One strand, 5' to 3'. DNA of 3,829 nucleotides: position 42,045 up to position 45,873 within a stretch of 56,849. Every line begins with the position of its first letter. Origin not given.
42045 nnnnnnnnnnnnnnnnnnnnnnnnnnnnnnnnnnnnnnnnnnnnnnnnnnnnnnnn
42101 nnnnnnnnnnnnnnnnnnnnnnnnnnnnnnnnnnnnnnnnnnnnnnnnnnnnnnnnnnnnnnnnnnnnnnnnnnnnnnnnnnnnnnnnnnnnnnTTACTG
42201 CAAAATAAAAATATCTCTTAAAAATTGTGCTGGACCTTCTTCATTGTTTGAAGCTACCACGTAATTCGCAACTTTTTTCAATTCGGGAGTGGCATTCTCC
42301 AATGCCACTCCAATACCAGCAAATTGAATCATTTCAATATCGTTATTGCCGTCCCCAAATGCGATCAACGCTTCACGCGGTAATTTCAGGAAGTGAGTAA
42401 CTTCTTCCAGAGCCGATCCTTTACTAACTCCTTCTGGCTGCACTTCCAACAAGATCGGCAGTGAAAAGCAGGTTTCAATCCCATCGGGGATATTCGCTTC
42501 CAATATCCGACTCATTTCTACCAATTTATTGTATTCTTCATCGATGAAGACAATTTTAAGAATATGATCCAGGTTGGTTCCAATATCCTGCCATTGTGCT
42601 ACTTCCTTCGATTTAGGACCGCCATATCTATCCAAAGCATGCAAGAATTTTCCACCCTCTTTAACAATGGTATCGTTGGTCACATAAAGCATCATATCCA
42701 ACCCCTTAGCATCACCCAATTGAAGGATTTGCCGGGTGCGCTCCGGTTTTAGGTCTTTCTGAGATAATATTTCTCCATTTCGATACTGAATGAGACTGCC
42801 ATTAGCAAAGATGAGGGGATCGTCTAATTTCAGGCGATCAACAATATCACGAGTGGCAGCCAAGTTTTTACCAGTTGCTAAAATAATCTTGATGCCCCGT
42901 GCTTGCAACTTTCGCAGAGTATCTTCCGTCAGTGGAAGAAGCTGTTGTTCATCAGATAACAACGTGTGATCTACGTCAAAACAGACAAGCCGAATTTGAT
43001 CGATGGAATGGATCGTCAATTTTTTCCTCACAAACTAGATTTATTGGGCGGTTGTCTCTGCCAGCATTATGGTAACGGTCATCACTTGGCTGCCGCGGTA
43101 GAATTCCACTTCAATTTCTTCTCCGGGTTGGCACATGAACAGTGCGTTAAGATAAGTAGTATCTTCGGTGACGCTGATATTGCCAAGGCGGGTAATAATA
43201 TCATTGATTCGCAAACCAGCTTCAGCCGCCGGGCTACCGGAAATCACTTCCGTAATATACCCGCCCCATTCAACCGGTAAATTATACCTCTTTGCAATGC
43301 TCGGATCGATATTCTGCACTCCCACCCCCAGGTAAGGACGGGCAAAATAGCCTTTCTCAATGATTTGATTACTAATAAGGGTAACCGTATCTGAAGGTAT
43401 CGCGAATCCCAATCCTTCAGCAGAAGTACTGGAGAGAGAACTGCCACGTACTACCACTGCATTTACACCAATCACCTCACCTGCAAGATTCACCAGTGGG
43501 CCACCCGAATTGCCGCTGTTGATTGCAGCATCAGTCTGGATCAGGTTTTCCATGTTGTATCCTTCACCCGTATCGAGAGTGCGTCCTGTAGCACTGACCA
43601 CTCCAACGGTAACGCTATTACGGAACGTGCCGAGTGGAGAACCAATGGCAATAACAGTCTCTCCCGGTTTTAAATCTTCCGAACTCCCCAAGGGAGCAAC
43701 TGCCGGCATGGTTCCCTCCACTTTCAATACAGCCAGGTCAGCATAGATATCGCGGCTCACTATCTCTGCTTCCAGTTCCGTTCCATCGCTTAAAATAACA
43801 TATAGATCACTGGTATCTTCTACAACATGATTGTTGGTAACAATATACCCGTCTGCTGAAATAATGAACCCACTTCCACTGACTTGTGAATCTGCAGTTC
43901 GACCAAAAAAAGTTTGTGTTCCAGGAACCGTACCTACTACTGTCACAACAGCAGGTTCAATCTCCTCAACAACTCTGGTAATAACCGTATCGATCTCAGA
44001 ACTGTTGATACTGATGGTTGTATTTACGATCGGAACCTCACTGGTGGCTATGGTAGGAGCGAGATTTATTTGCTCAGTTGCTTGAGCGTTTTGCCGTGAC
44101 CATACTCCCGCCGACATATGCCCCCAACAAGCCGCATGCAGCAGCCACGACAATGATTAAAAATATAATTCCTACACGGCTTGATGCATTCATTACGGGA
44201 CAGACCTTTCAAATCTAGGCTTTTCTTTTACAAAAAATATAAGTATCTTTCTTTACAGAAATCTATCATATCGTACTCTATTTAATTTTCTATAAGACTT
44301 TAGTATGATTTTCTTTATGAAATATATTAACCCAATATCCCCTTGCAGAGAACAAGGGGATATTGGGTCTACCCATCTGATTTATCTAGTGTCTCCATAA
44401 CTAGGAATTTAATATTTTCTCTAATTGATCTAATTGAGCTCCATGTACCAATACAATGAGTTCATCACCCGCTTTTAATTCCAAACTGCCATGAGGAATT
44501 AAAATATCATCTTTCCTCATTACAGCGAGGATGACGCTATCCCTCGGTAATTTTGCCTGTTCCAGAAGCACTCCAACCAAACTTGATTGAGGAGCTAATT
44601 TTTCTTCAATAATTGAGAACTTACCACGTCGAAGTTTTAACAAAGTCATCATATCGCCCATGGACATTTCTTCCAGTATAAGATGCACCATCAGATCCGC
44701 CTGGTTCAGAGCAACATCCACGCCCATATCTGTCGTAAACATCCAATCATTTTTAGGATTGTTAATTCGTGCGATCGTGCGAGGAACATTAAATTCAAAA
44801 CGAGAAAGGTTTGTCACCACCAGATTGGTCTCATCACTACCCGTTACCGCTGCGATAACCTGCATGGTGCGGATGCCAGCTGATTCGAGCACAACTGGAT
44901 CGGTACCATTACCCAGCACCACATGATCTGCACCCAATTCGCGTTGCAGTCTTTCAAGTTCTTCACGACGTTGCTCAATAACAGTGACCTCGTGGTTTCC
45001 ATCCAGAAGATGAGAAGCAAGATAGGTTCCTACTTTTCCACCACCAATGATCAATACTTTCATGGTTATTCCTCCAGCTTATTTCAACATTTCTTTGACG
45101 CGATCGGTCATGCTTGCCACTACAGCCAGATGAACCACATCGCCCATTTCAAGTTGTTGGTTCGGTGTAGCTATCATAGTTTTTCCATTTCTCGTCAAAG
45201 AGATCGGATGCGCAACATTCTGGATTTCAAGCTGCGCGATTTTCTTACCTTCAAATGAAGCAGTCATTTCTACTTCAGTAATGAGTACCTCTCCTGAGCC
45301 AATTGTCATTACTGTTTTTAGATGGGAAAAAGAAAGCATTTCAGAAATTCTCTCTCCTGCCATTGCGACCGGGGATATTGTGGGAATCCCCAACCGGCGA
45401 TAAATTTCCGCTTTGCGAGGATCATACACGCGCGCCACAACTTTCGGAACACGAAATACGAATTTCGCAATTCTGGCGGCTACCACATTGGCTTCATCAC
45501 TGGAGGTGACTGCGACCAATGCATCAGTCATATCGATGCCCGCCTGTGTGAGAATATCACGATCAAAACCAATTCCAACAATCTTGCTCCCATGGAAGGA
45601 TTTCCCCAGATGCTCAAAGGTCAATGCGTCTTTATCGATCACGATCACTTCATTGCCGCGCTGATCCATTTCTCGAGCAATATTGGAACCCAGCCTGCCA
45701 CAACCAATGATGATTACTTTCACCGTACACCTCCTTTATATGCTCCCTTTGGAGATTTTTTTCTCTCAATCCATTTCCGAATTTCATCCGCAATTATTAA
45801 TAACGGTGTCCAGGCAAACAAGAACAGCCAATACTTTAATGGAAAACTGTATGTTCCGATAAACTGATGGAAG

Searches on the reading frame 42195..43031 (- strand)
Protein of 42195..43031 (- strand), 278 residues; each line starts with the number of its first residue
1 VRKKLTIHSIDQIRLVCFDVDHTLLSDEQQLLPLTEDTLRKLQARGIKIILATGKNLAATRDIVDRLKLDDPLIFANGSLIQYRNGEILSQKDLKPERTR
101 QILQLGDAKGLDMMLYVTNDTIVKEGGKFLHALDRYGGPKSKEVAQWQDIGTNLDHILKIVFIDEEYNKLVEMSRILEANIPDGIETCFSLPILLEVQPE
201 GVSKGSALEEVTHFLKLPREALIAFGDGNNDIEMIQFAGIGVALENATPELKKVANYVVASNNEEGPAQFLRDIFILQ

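Call 13: search_protein_families(library=pfam, proteins=[window:42195-43031:-], max_evalue=0.001)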
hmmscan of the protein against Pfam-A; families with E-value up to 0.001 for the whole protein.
window:42195-43031:- (278 aa): 5 families
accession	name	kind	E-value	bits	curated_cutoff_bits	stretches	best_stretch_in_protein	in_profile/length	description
PF08282.18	Hydrolase_3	-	1.7e-59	202.1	20.9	1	16-271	1-255/255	haloacid dehalogenase-like hydrolase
PF05116.19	S6PP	-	4.9e-14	52.9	20.3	2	185-253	147-215/247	Sucrose-6F-phosphate phosphohydrolase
PF00702.32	Hydrolase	-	1.5e-10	42.2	26.4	1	23-83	91-151/191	haloacid dehalogenase-like hydrolase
PF12710.13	HAD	-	3.8e-05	24.6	27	0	203-235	150-188/189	haloacid dehalogenase-like hydrolase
PF13419.12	HAD_2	-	4e-05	24.2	23.8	0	30-72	79-121/178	Haloacid dehalogenase-like hydrolase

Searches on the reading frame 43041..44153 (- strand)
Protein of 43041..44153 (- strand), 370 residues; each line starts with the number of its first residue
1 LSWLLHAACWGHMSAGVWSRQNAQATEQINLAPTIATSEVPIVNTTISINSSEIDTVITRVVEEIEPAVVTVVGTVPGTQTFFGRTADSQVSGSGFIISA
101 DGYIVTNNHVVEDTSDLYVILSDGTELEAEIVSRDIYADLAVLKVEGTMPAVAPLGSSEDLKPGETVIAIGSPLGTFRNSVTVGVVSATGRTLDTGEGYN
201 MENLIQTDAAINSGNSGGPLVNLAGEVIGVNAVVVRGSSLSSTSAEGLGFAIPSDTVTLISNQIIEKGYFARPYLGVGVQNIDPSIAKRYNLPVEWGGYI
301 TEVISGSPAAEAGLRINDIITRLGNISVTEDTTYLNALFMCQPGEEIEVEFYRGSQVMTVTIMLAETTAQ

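Call 13: search_protein_families(library=pfam, proteins=[window:43041-44153:-], max_evalue=0.001)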
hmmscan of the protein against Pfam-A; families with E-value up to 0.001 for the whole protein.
window:43041-44153:- (370 aa): 5 families
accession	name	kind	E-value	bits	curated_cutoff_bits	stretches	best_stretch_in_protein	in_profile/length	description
PF13365.12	Trypsin_2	-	7.4e-35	121.2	27.6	1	93-230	1-144/144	Trypsin-like peptidase domain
PF00089.32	Trypsin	-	1.8e-18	67.6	20.6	1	89-254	18-213/220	Trypsin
PF13180.12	PDZ_2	-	2.1e-14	54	27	1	273-363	1-79/80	PDZ domain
PF17820.7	PDZ_6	-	1.5e-09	37.9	27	1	299-353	1-54/54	PDZ domain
PF00595.29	PDZ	-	1.3e-05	25.9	23.2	1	286-346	23-75/81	PDZ domain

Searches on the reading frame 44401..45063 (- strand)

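Call 13: search_protein_families(library=pfam, proteins=[window:44401-45063:-], max_evalue=0.001)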
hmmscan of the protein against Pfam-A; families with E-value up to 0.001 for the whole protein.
window:44401-45063:- (220 aa): 10 families
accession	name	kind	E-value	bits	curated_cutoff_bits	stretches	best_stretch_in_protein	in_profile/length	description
PF02254.24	TrkA_N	-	1.8e-27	96.4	23.8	1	3-120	1-115/116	TrkA-N domain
PF02080.26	TrkA_C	-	8.6e-13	48.4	27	1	152-218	2-70/71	TrkA-C domain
PF13241.12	NAD_binding_7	-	1.8e-05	25.7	22.1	1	2-87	9-82/104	Putative NAD(P)-binding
PF03807.23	F420_oxidored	-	3.8e-05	24.7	21.6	1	2-46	1-47/94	NADP oxidoreductase coenzyme F420-dependent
PF02558.23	ApbA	-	3.8e-05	23.8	22.2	1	3-42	1-39/150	Ketopantoate reductase PanE/ApbA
PF07992.20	Pyr_redox_2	-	0.00024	21.1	26.1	1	2-44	144-186/291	Pyridine nucleotide-disulphide oxidoreductase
PF00070.33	Pyr_redox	-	0.00027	21.8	22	1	2-37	1-36/82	Pyridine nucleotide-disulphide oxidoreductase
PF01488.26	Shikimate_DH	-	0.00033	21.2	24.3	1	2-49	14-62/138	Shikimate / quinate 5-dehydrogenase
PF01262.27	AlaDh_PNT_C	-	0.00071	19.5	23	1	2-63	30-79/214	Alanine dehydrogenase/PNT, C-terminal domain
PF01210.29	NAD_Gly3P_dh_N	-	0.00076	19.9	23.1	0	2-43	1-42/158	NAD-dependent glycerol-3-phosphate dehydrogenase N-terminus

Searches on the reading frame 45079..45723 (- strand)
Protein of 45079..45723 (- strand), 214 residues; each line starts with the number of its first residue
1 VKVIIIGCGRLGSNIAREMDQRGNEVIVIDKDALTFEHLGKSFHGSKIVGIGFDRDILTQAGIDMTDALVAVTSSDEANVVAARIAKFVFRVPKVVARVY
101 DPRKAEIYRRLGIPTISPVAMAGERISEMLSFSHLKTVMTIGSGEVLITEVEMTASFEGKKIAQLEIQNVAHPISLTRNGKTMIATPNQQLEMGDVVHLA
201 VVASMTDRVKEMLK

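Call 13: search_protein_families(library=pfam, proteins=[window:45079-45723:-], max_evalue=0.001)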
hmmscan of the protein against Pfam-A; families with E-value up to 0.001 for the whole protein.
window:45079-45723:- (214 aa): 6 families
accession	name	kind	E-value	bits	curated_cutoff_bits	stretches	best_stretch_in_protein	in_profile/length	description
PF02254.24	TrkA_N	-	9.4e-27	94.1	23.8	1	3-116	1-113/116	TrkA-N domain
PF02080.26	TrkA_C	-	2.4e-05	24.6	27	1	151-213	6-70/71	TrkA-C domain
PF01266.30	DAO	-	3.6e-05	23.9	27.9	1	2-54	1-52/353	FAD dependent oxidoreductase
PF03435.24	Sacchrp_dh_NADP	-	0.00046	21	25.1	1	3-60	1-60/129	Saccharopine dehydrogenase NADP binding domain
PF01488.26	Shikimate_DH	-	0.00078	20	24.3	0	2-88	14-98/138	Shikimate / quinate 5-dehydrogenase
PF03807.23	F420_oxidored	-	0.00098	20.1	21.6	0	2-43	1-44/94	NADP oxidoreductase coenzyme F420-dependent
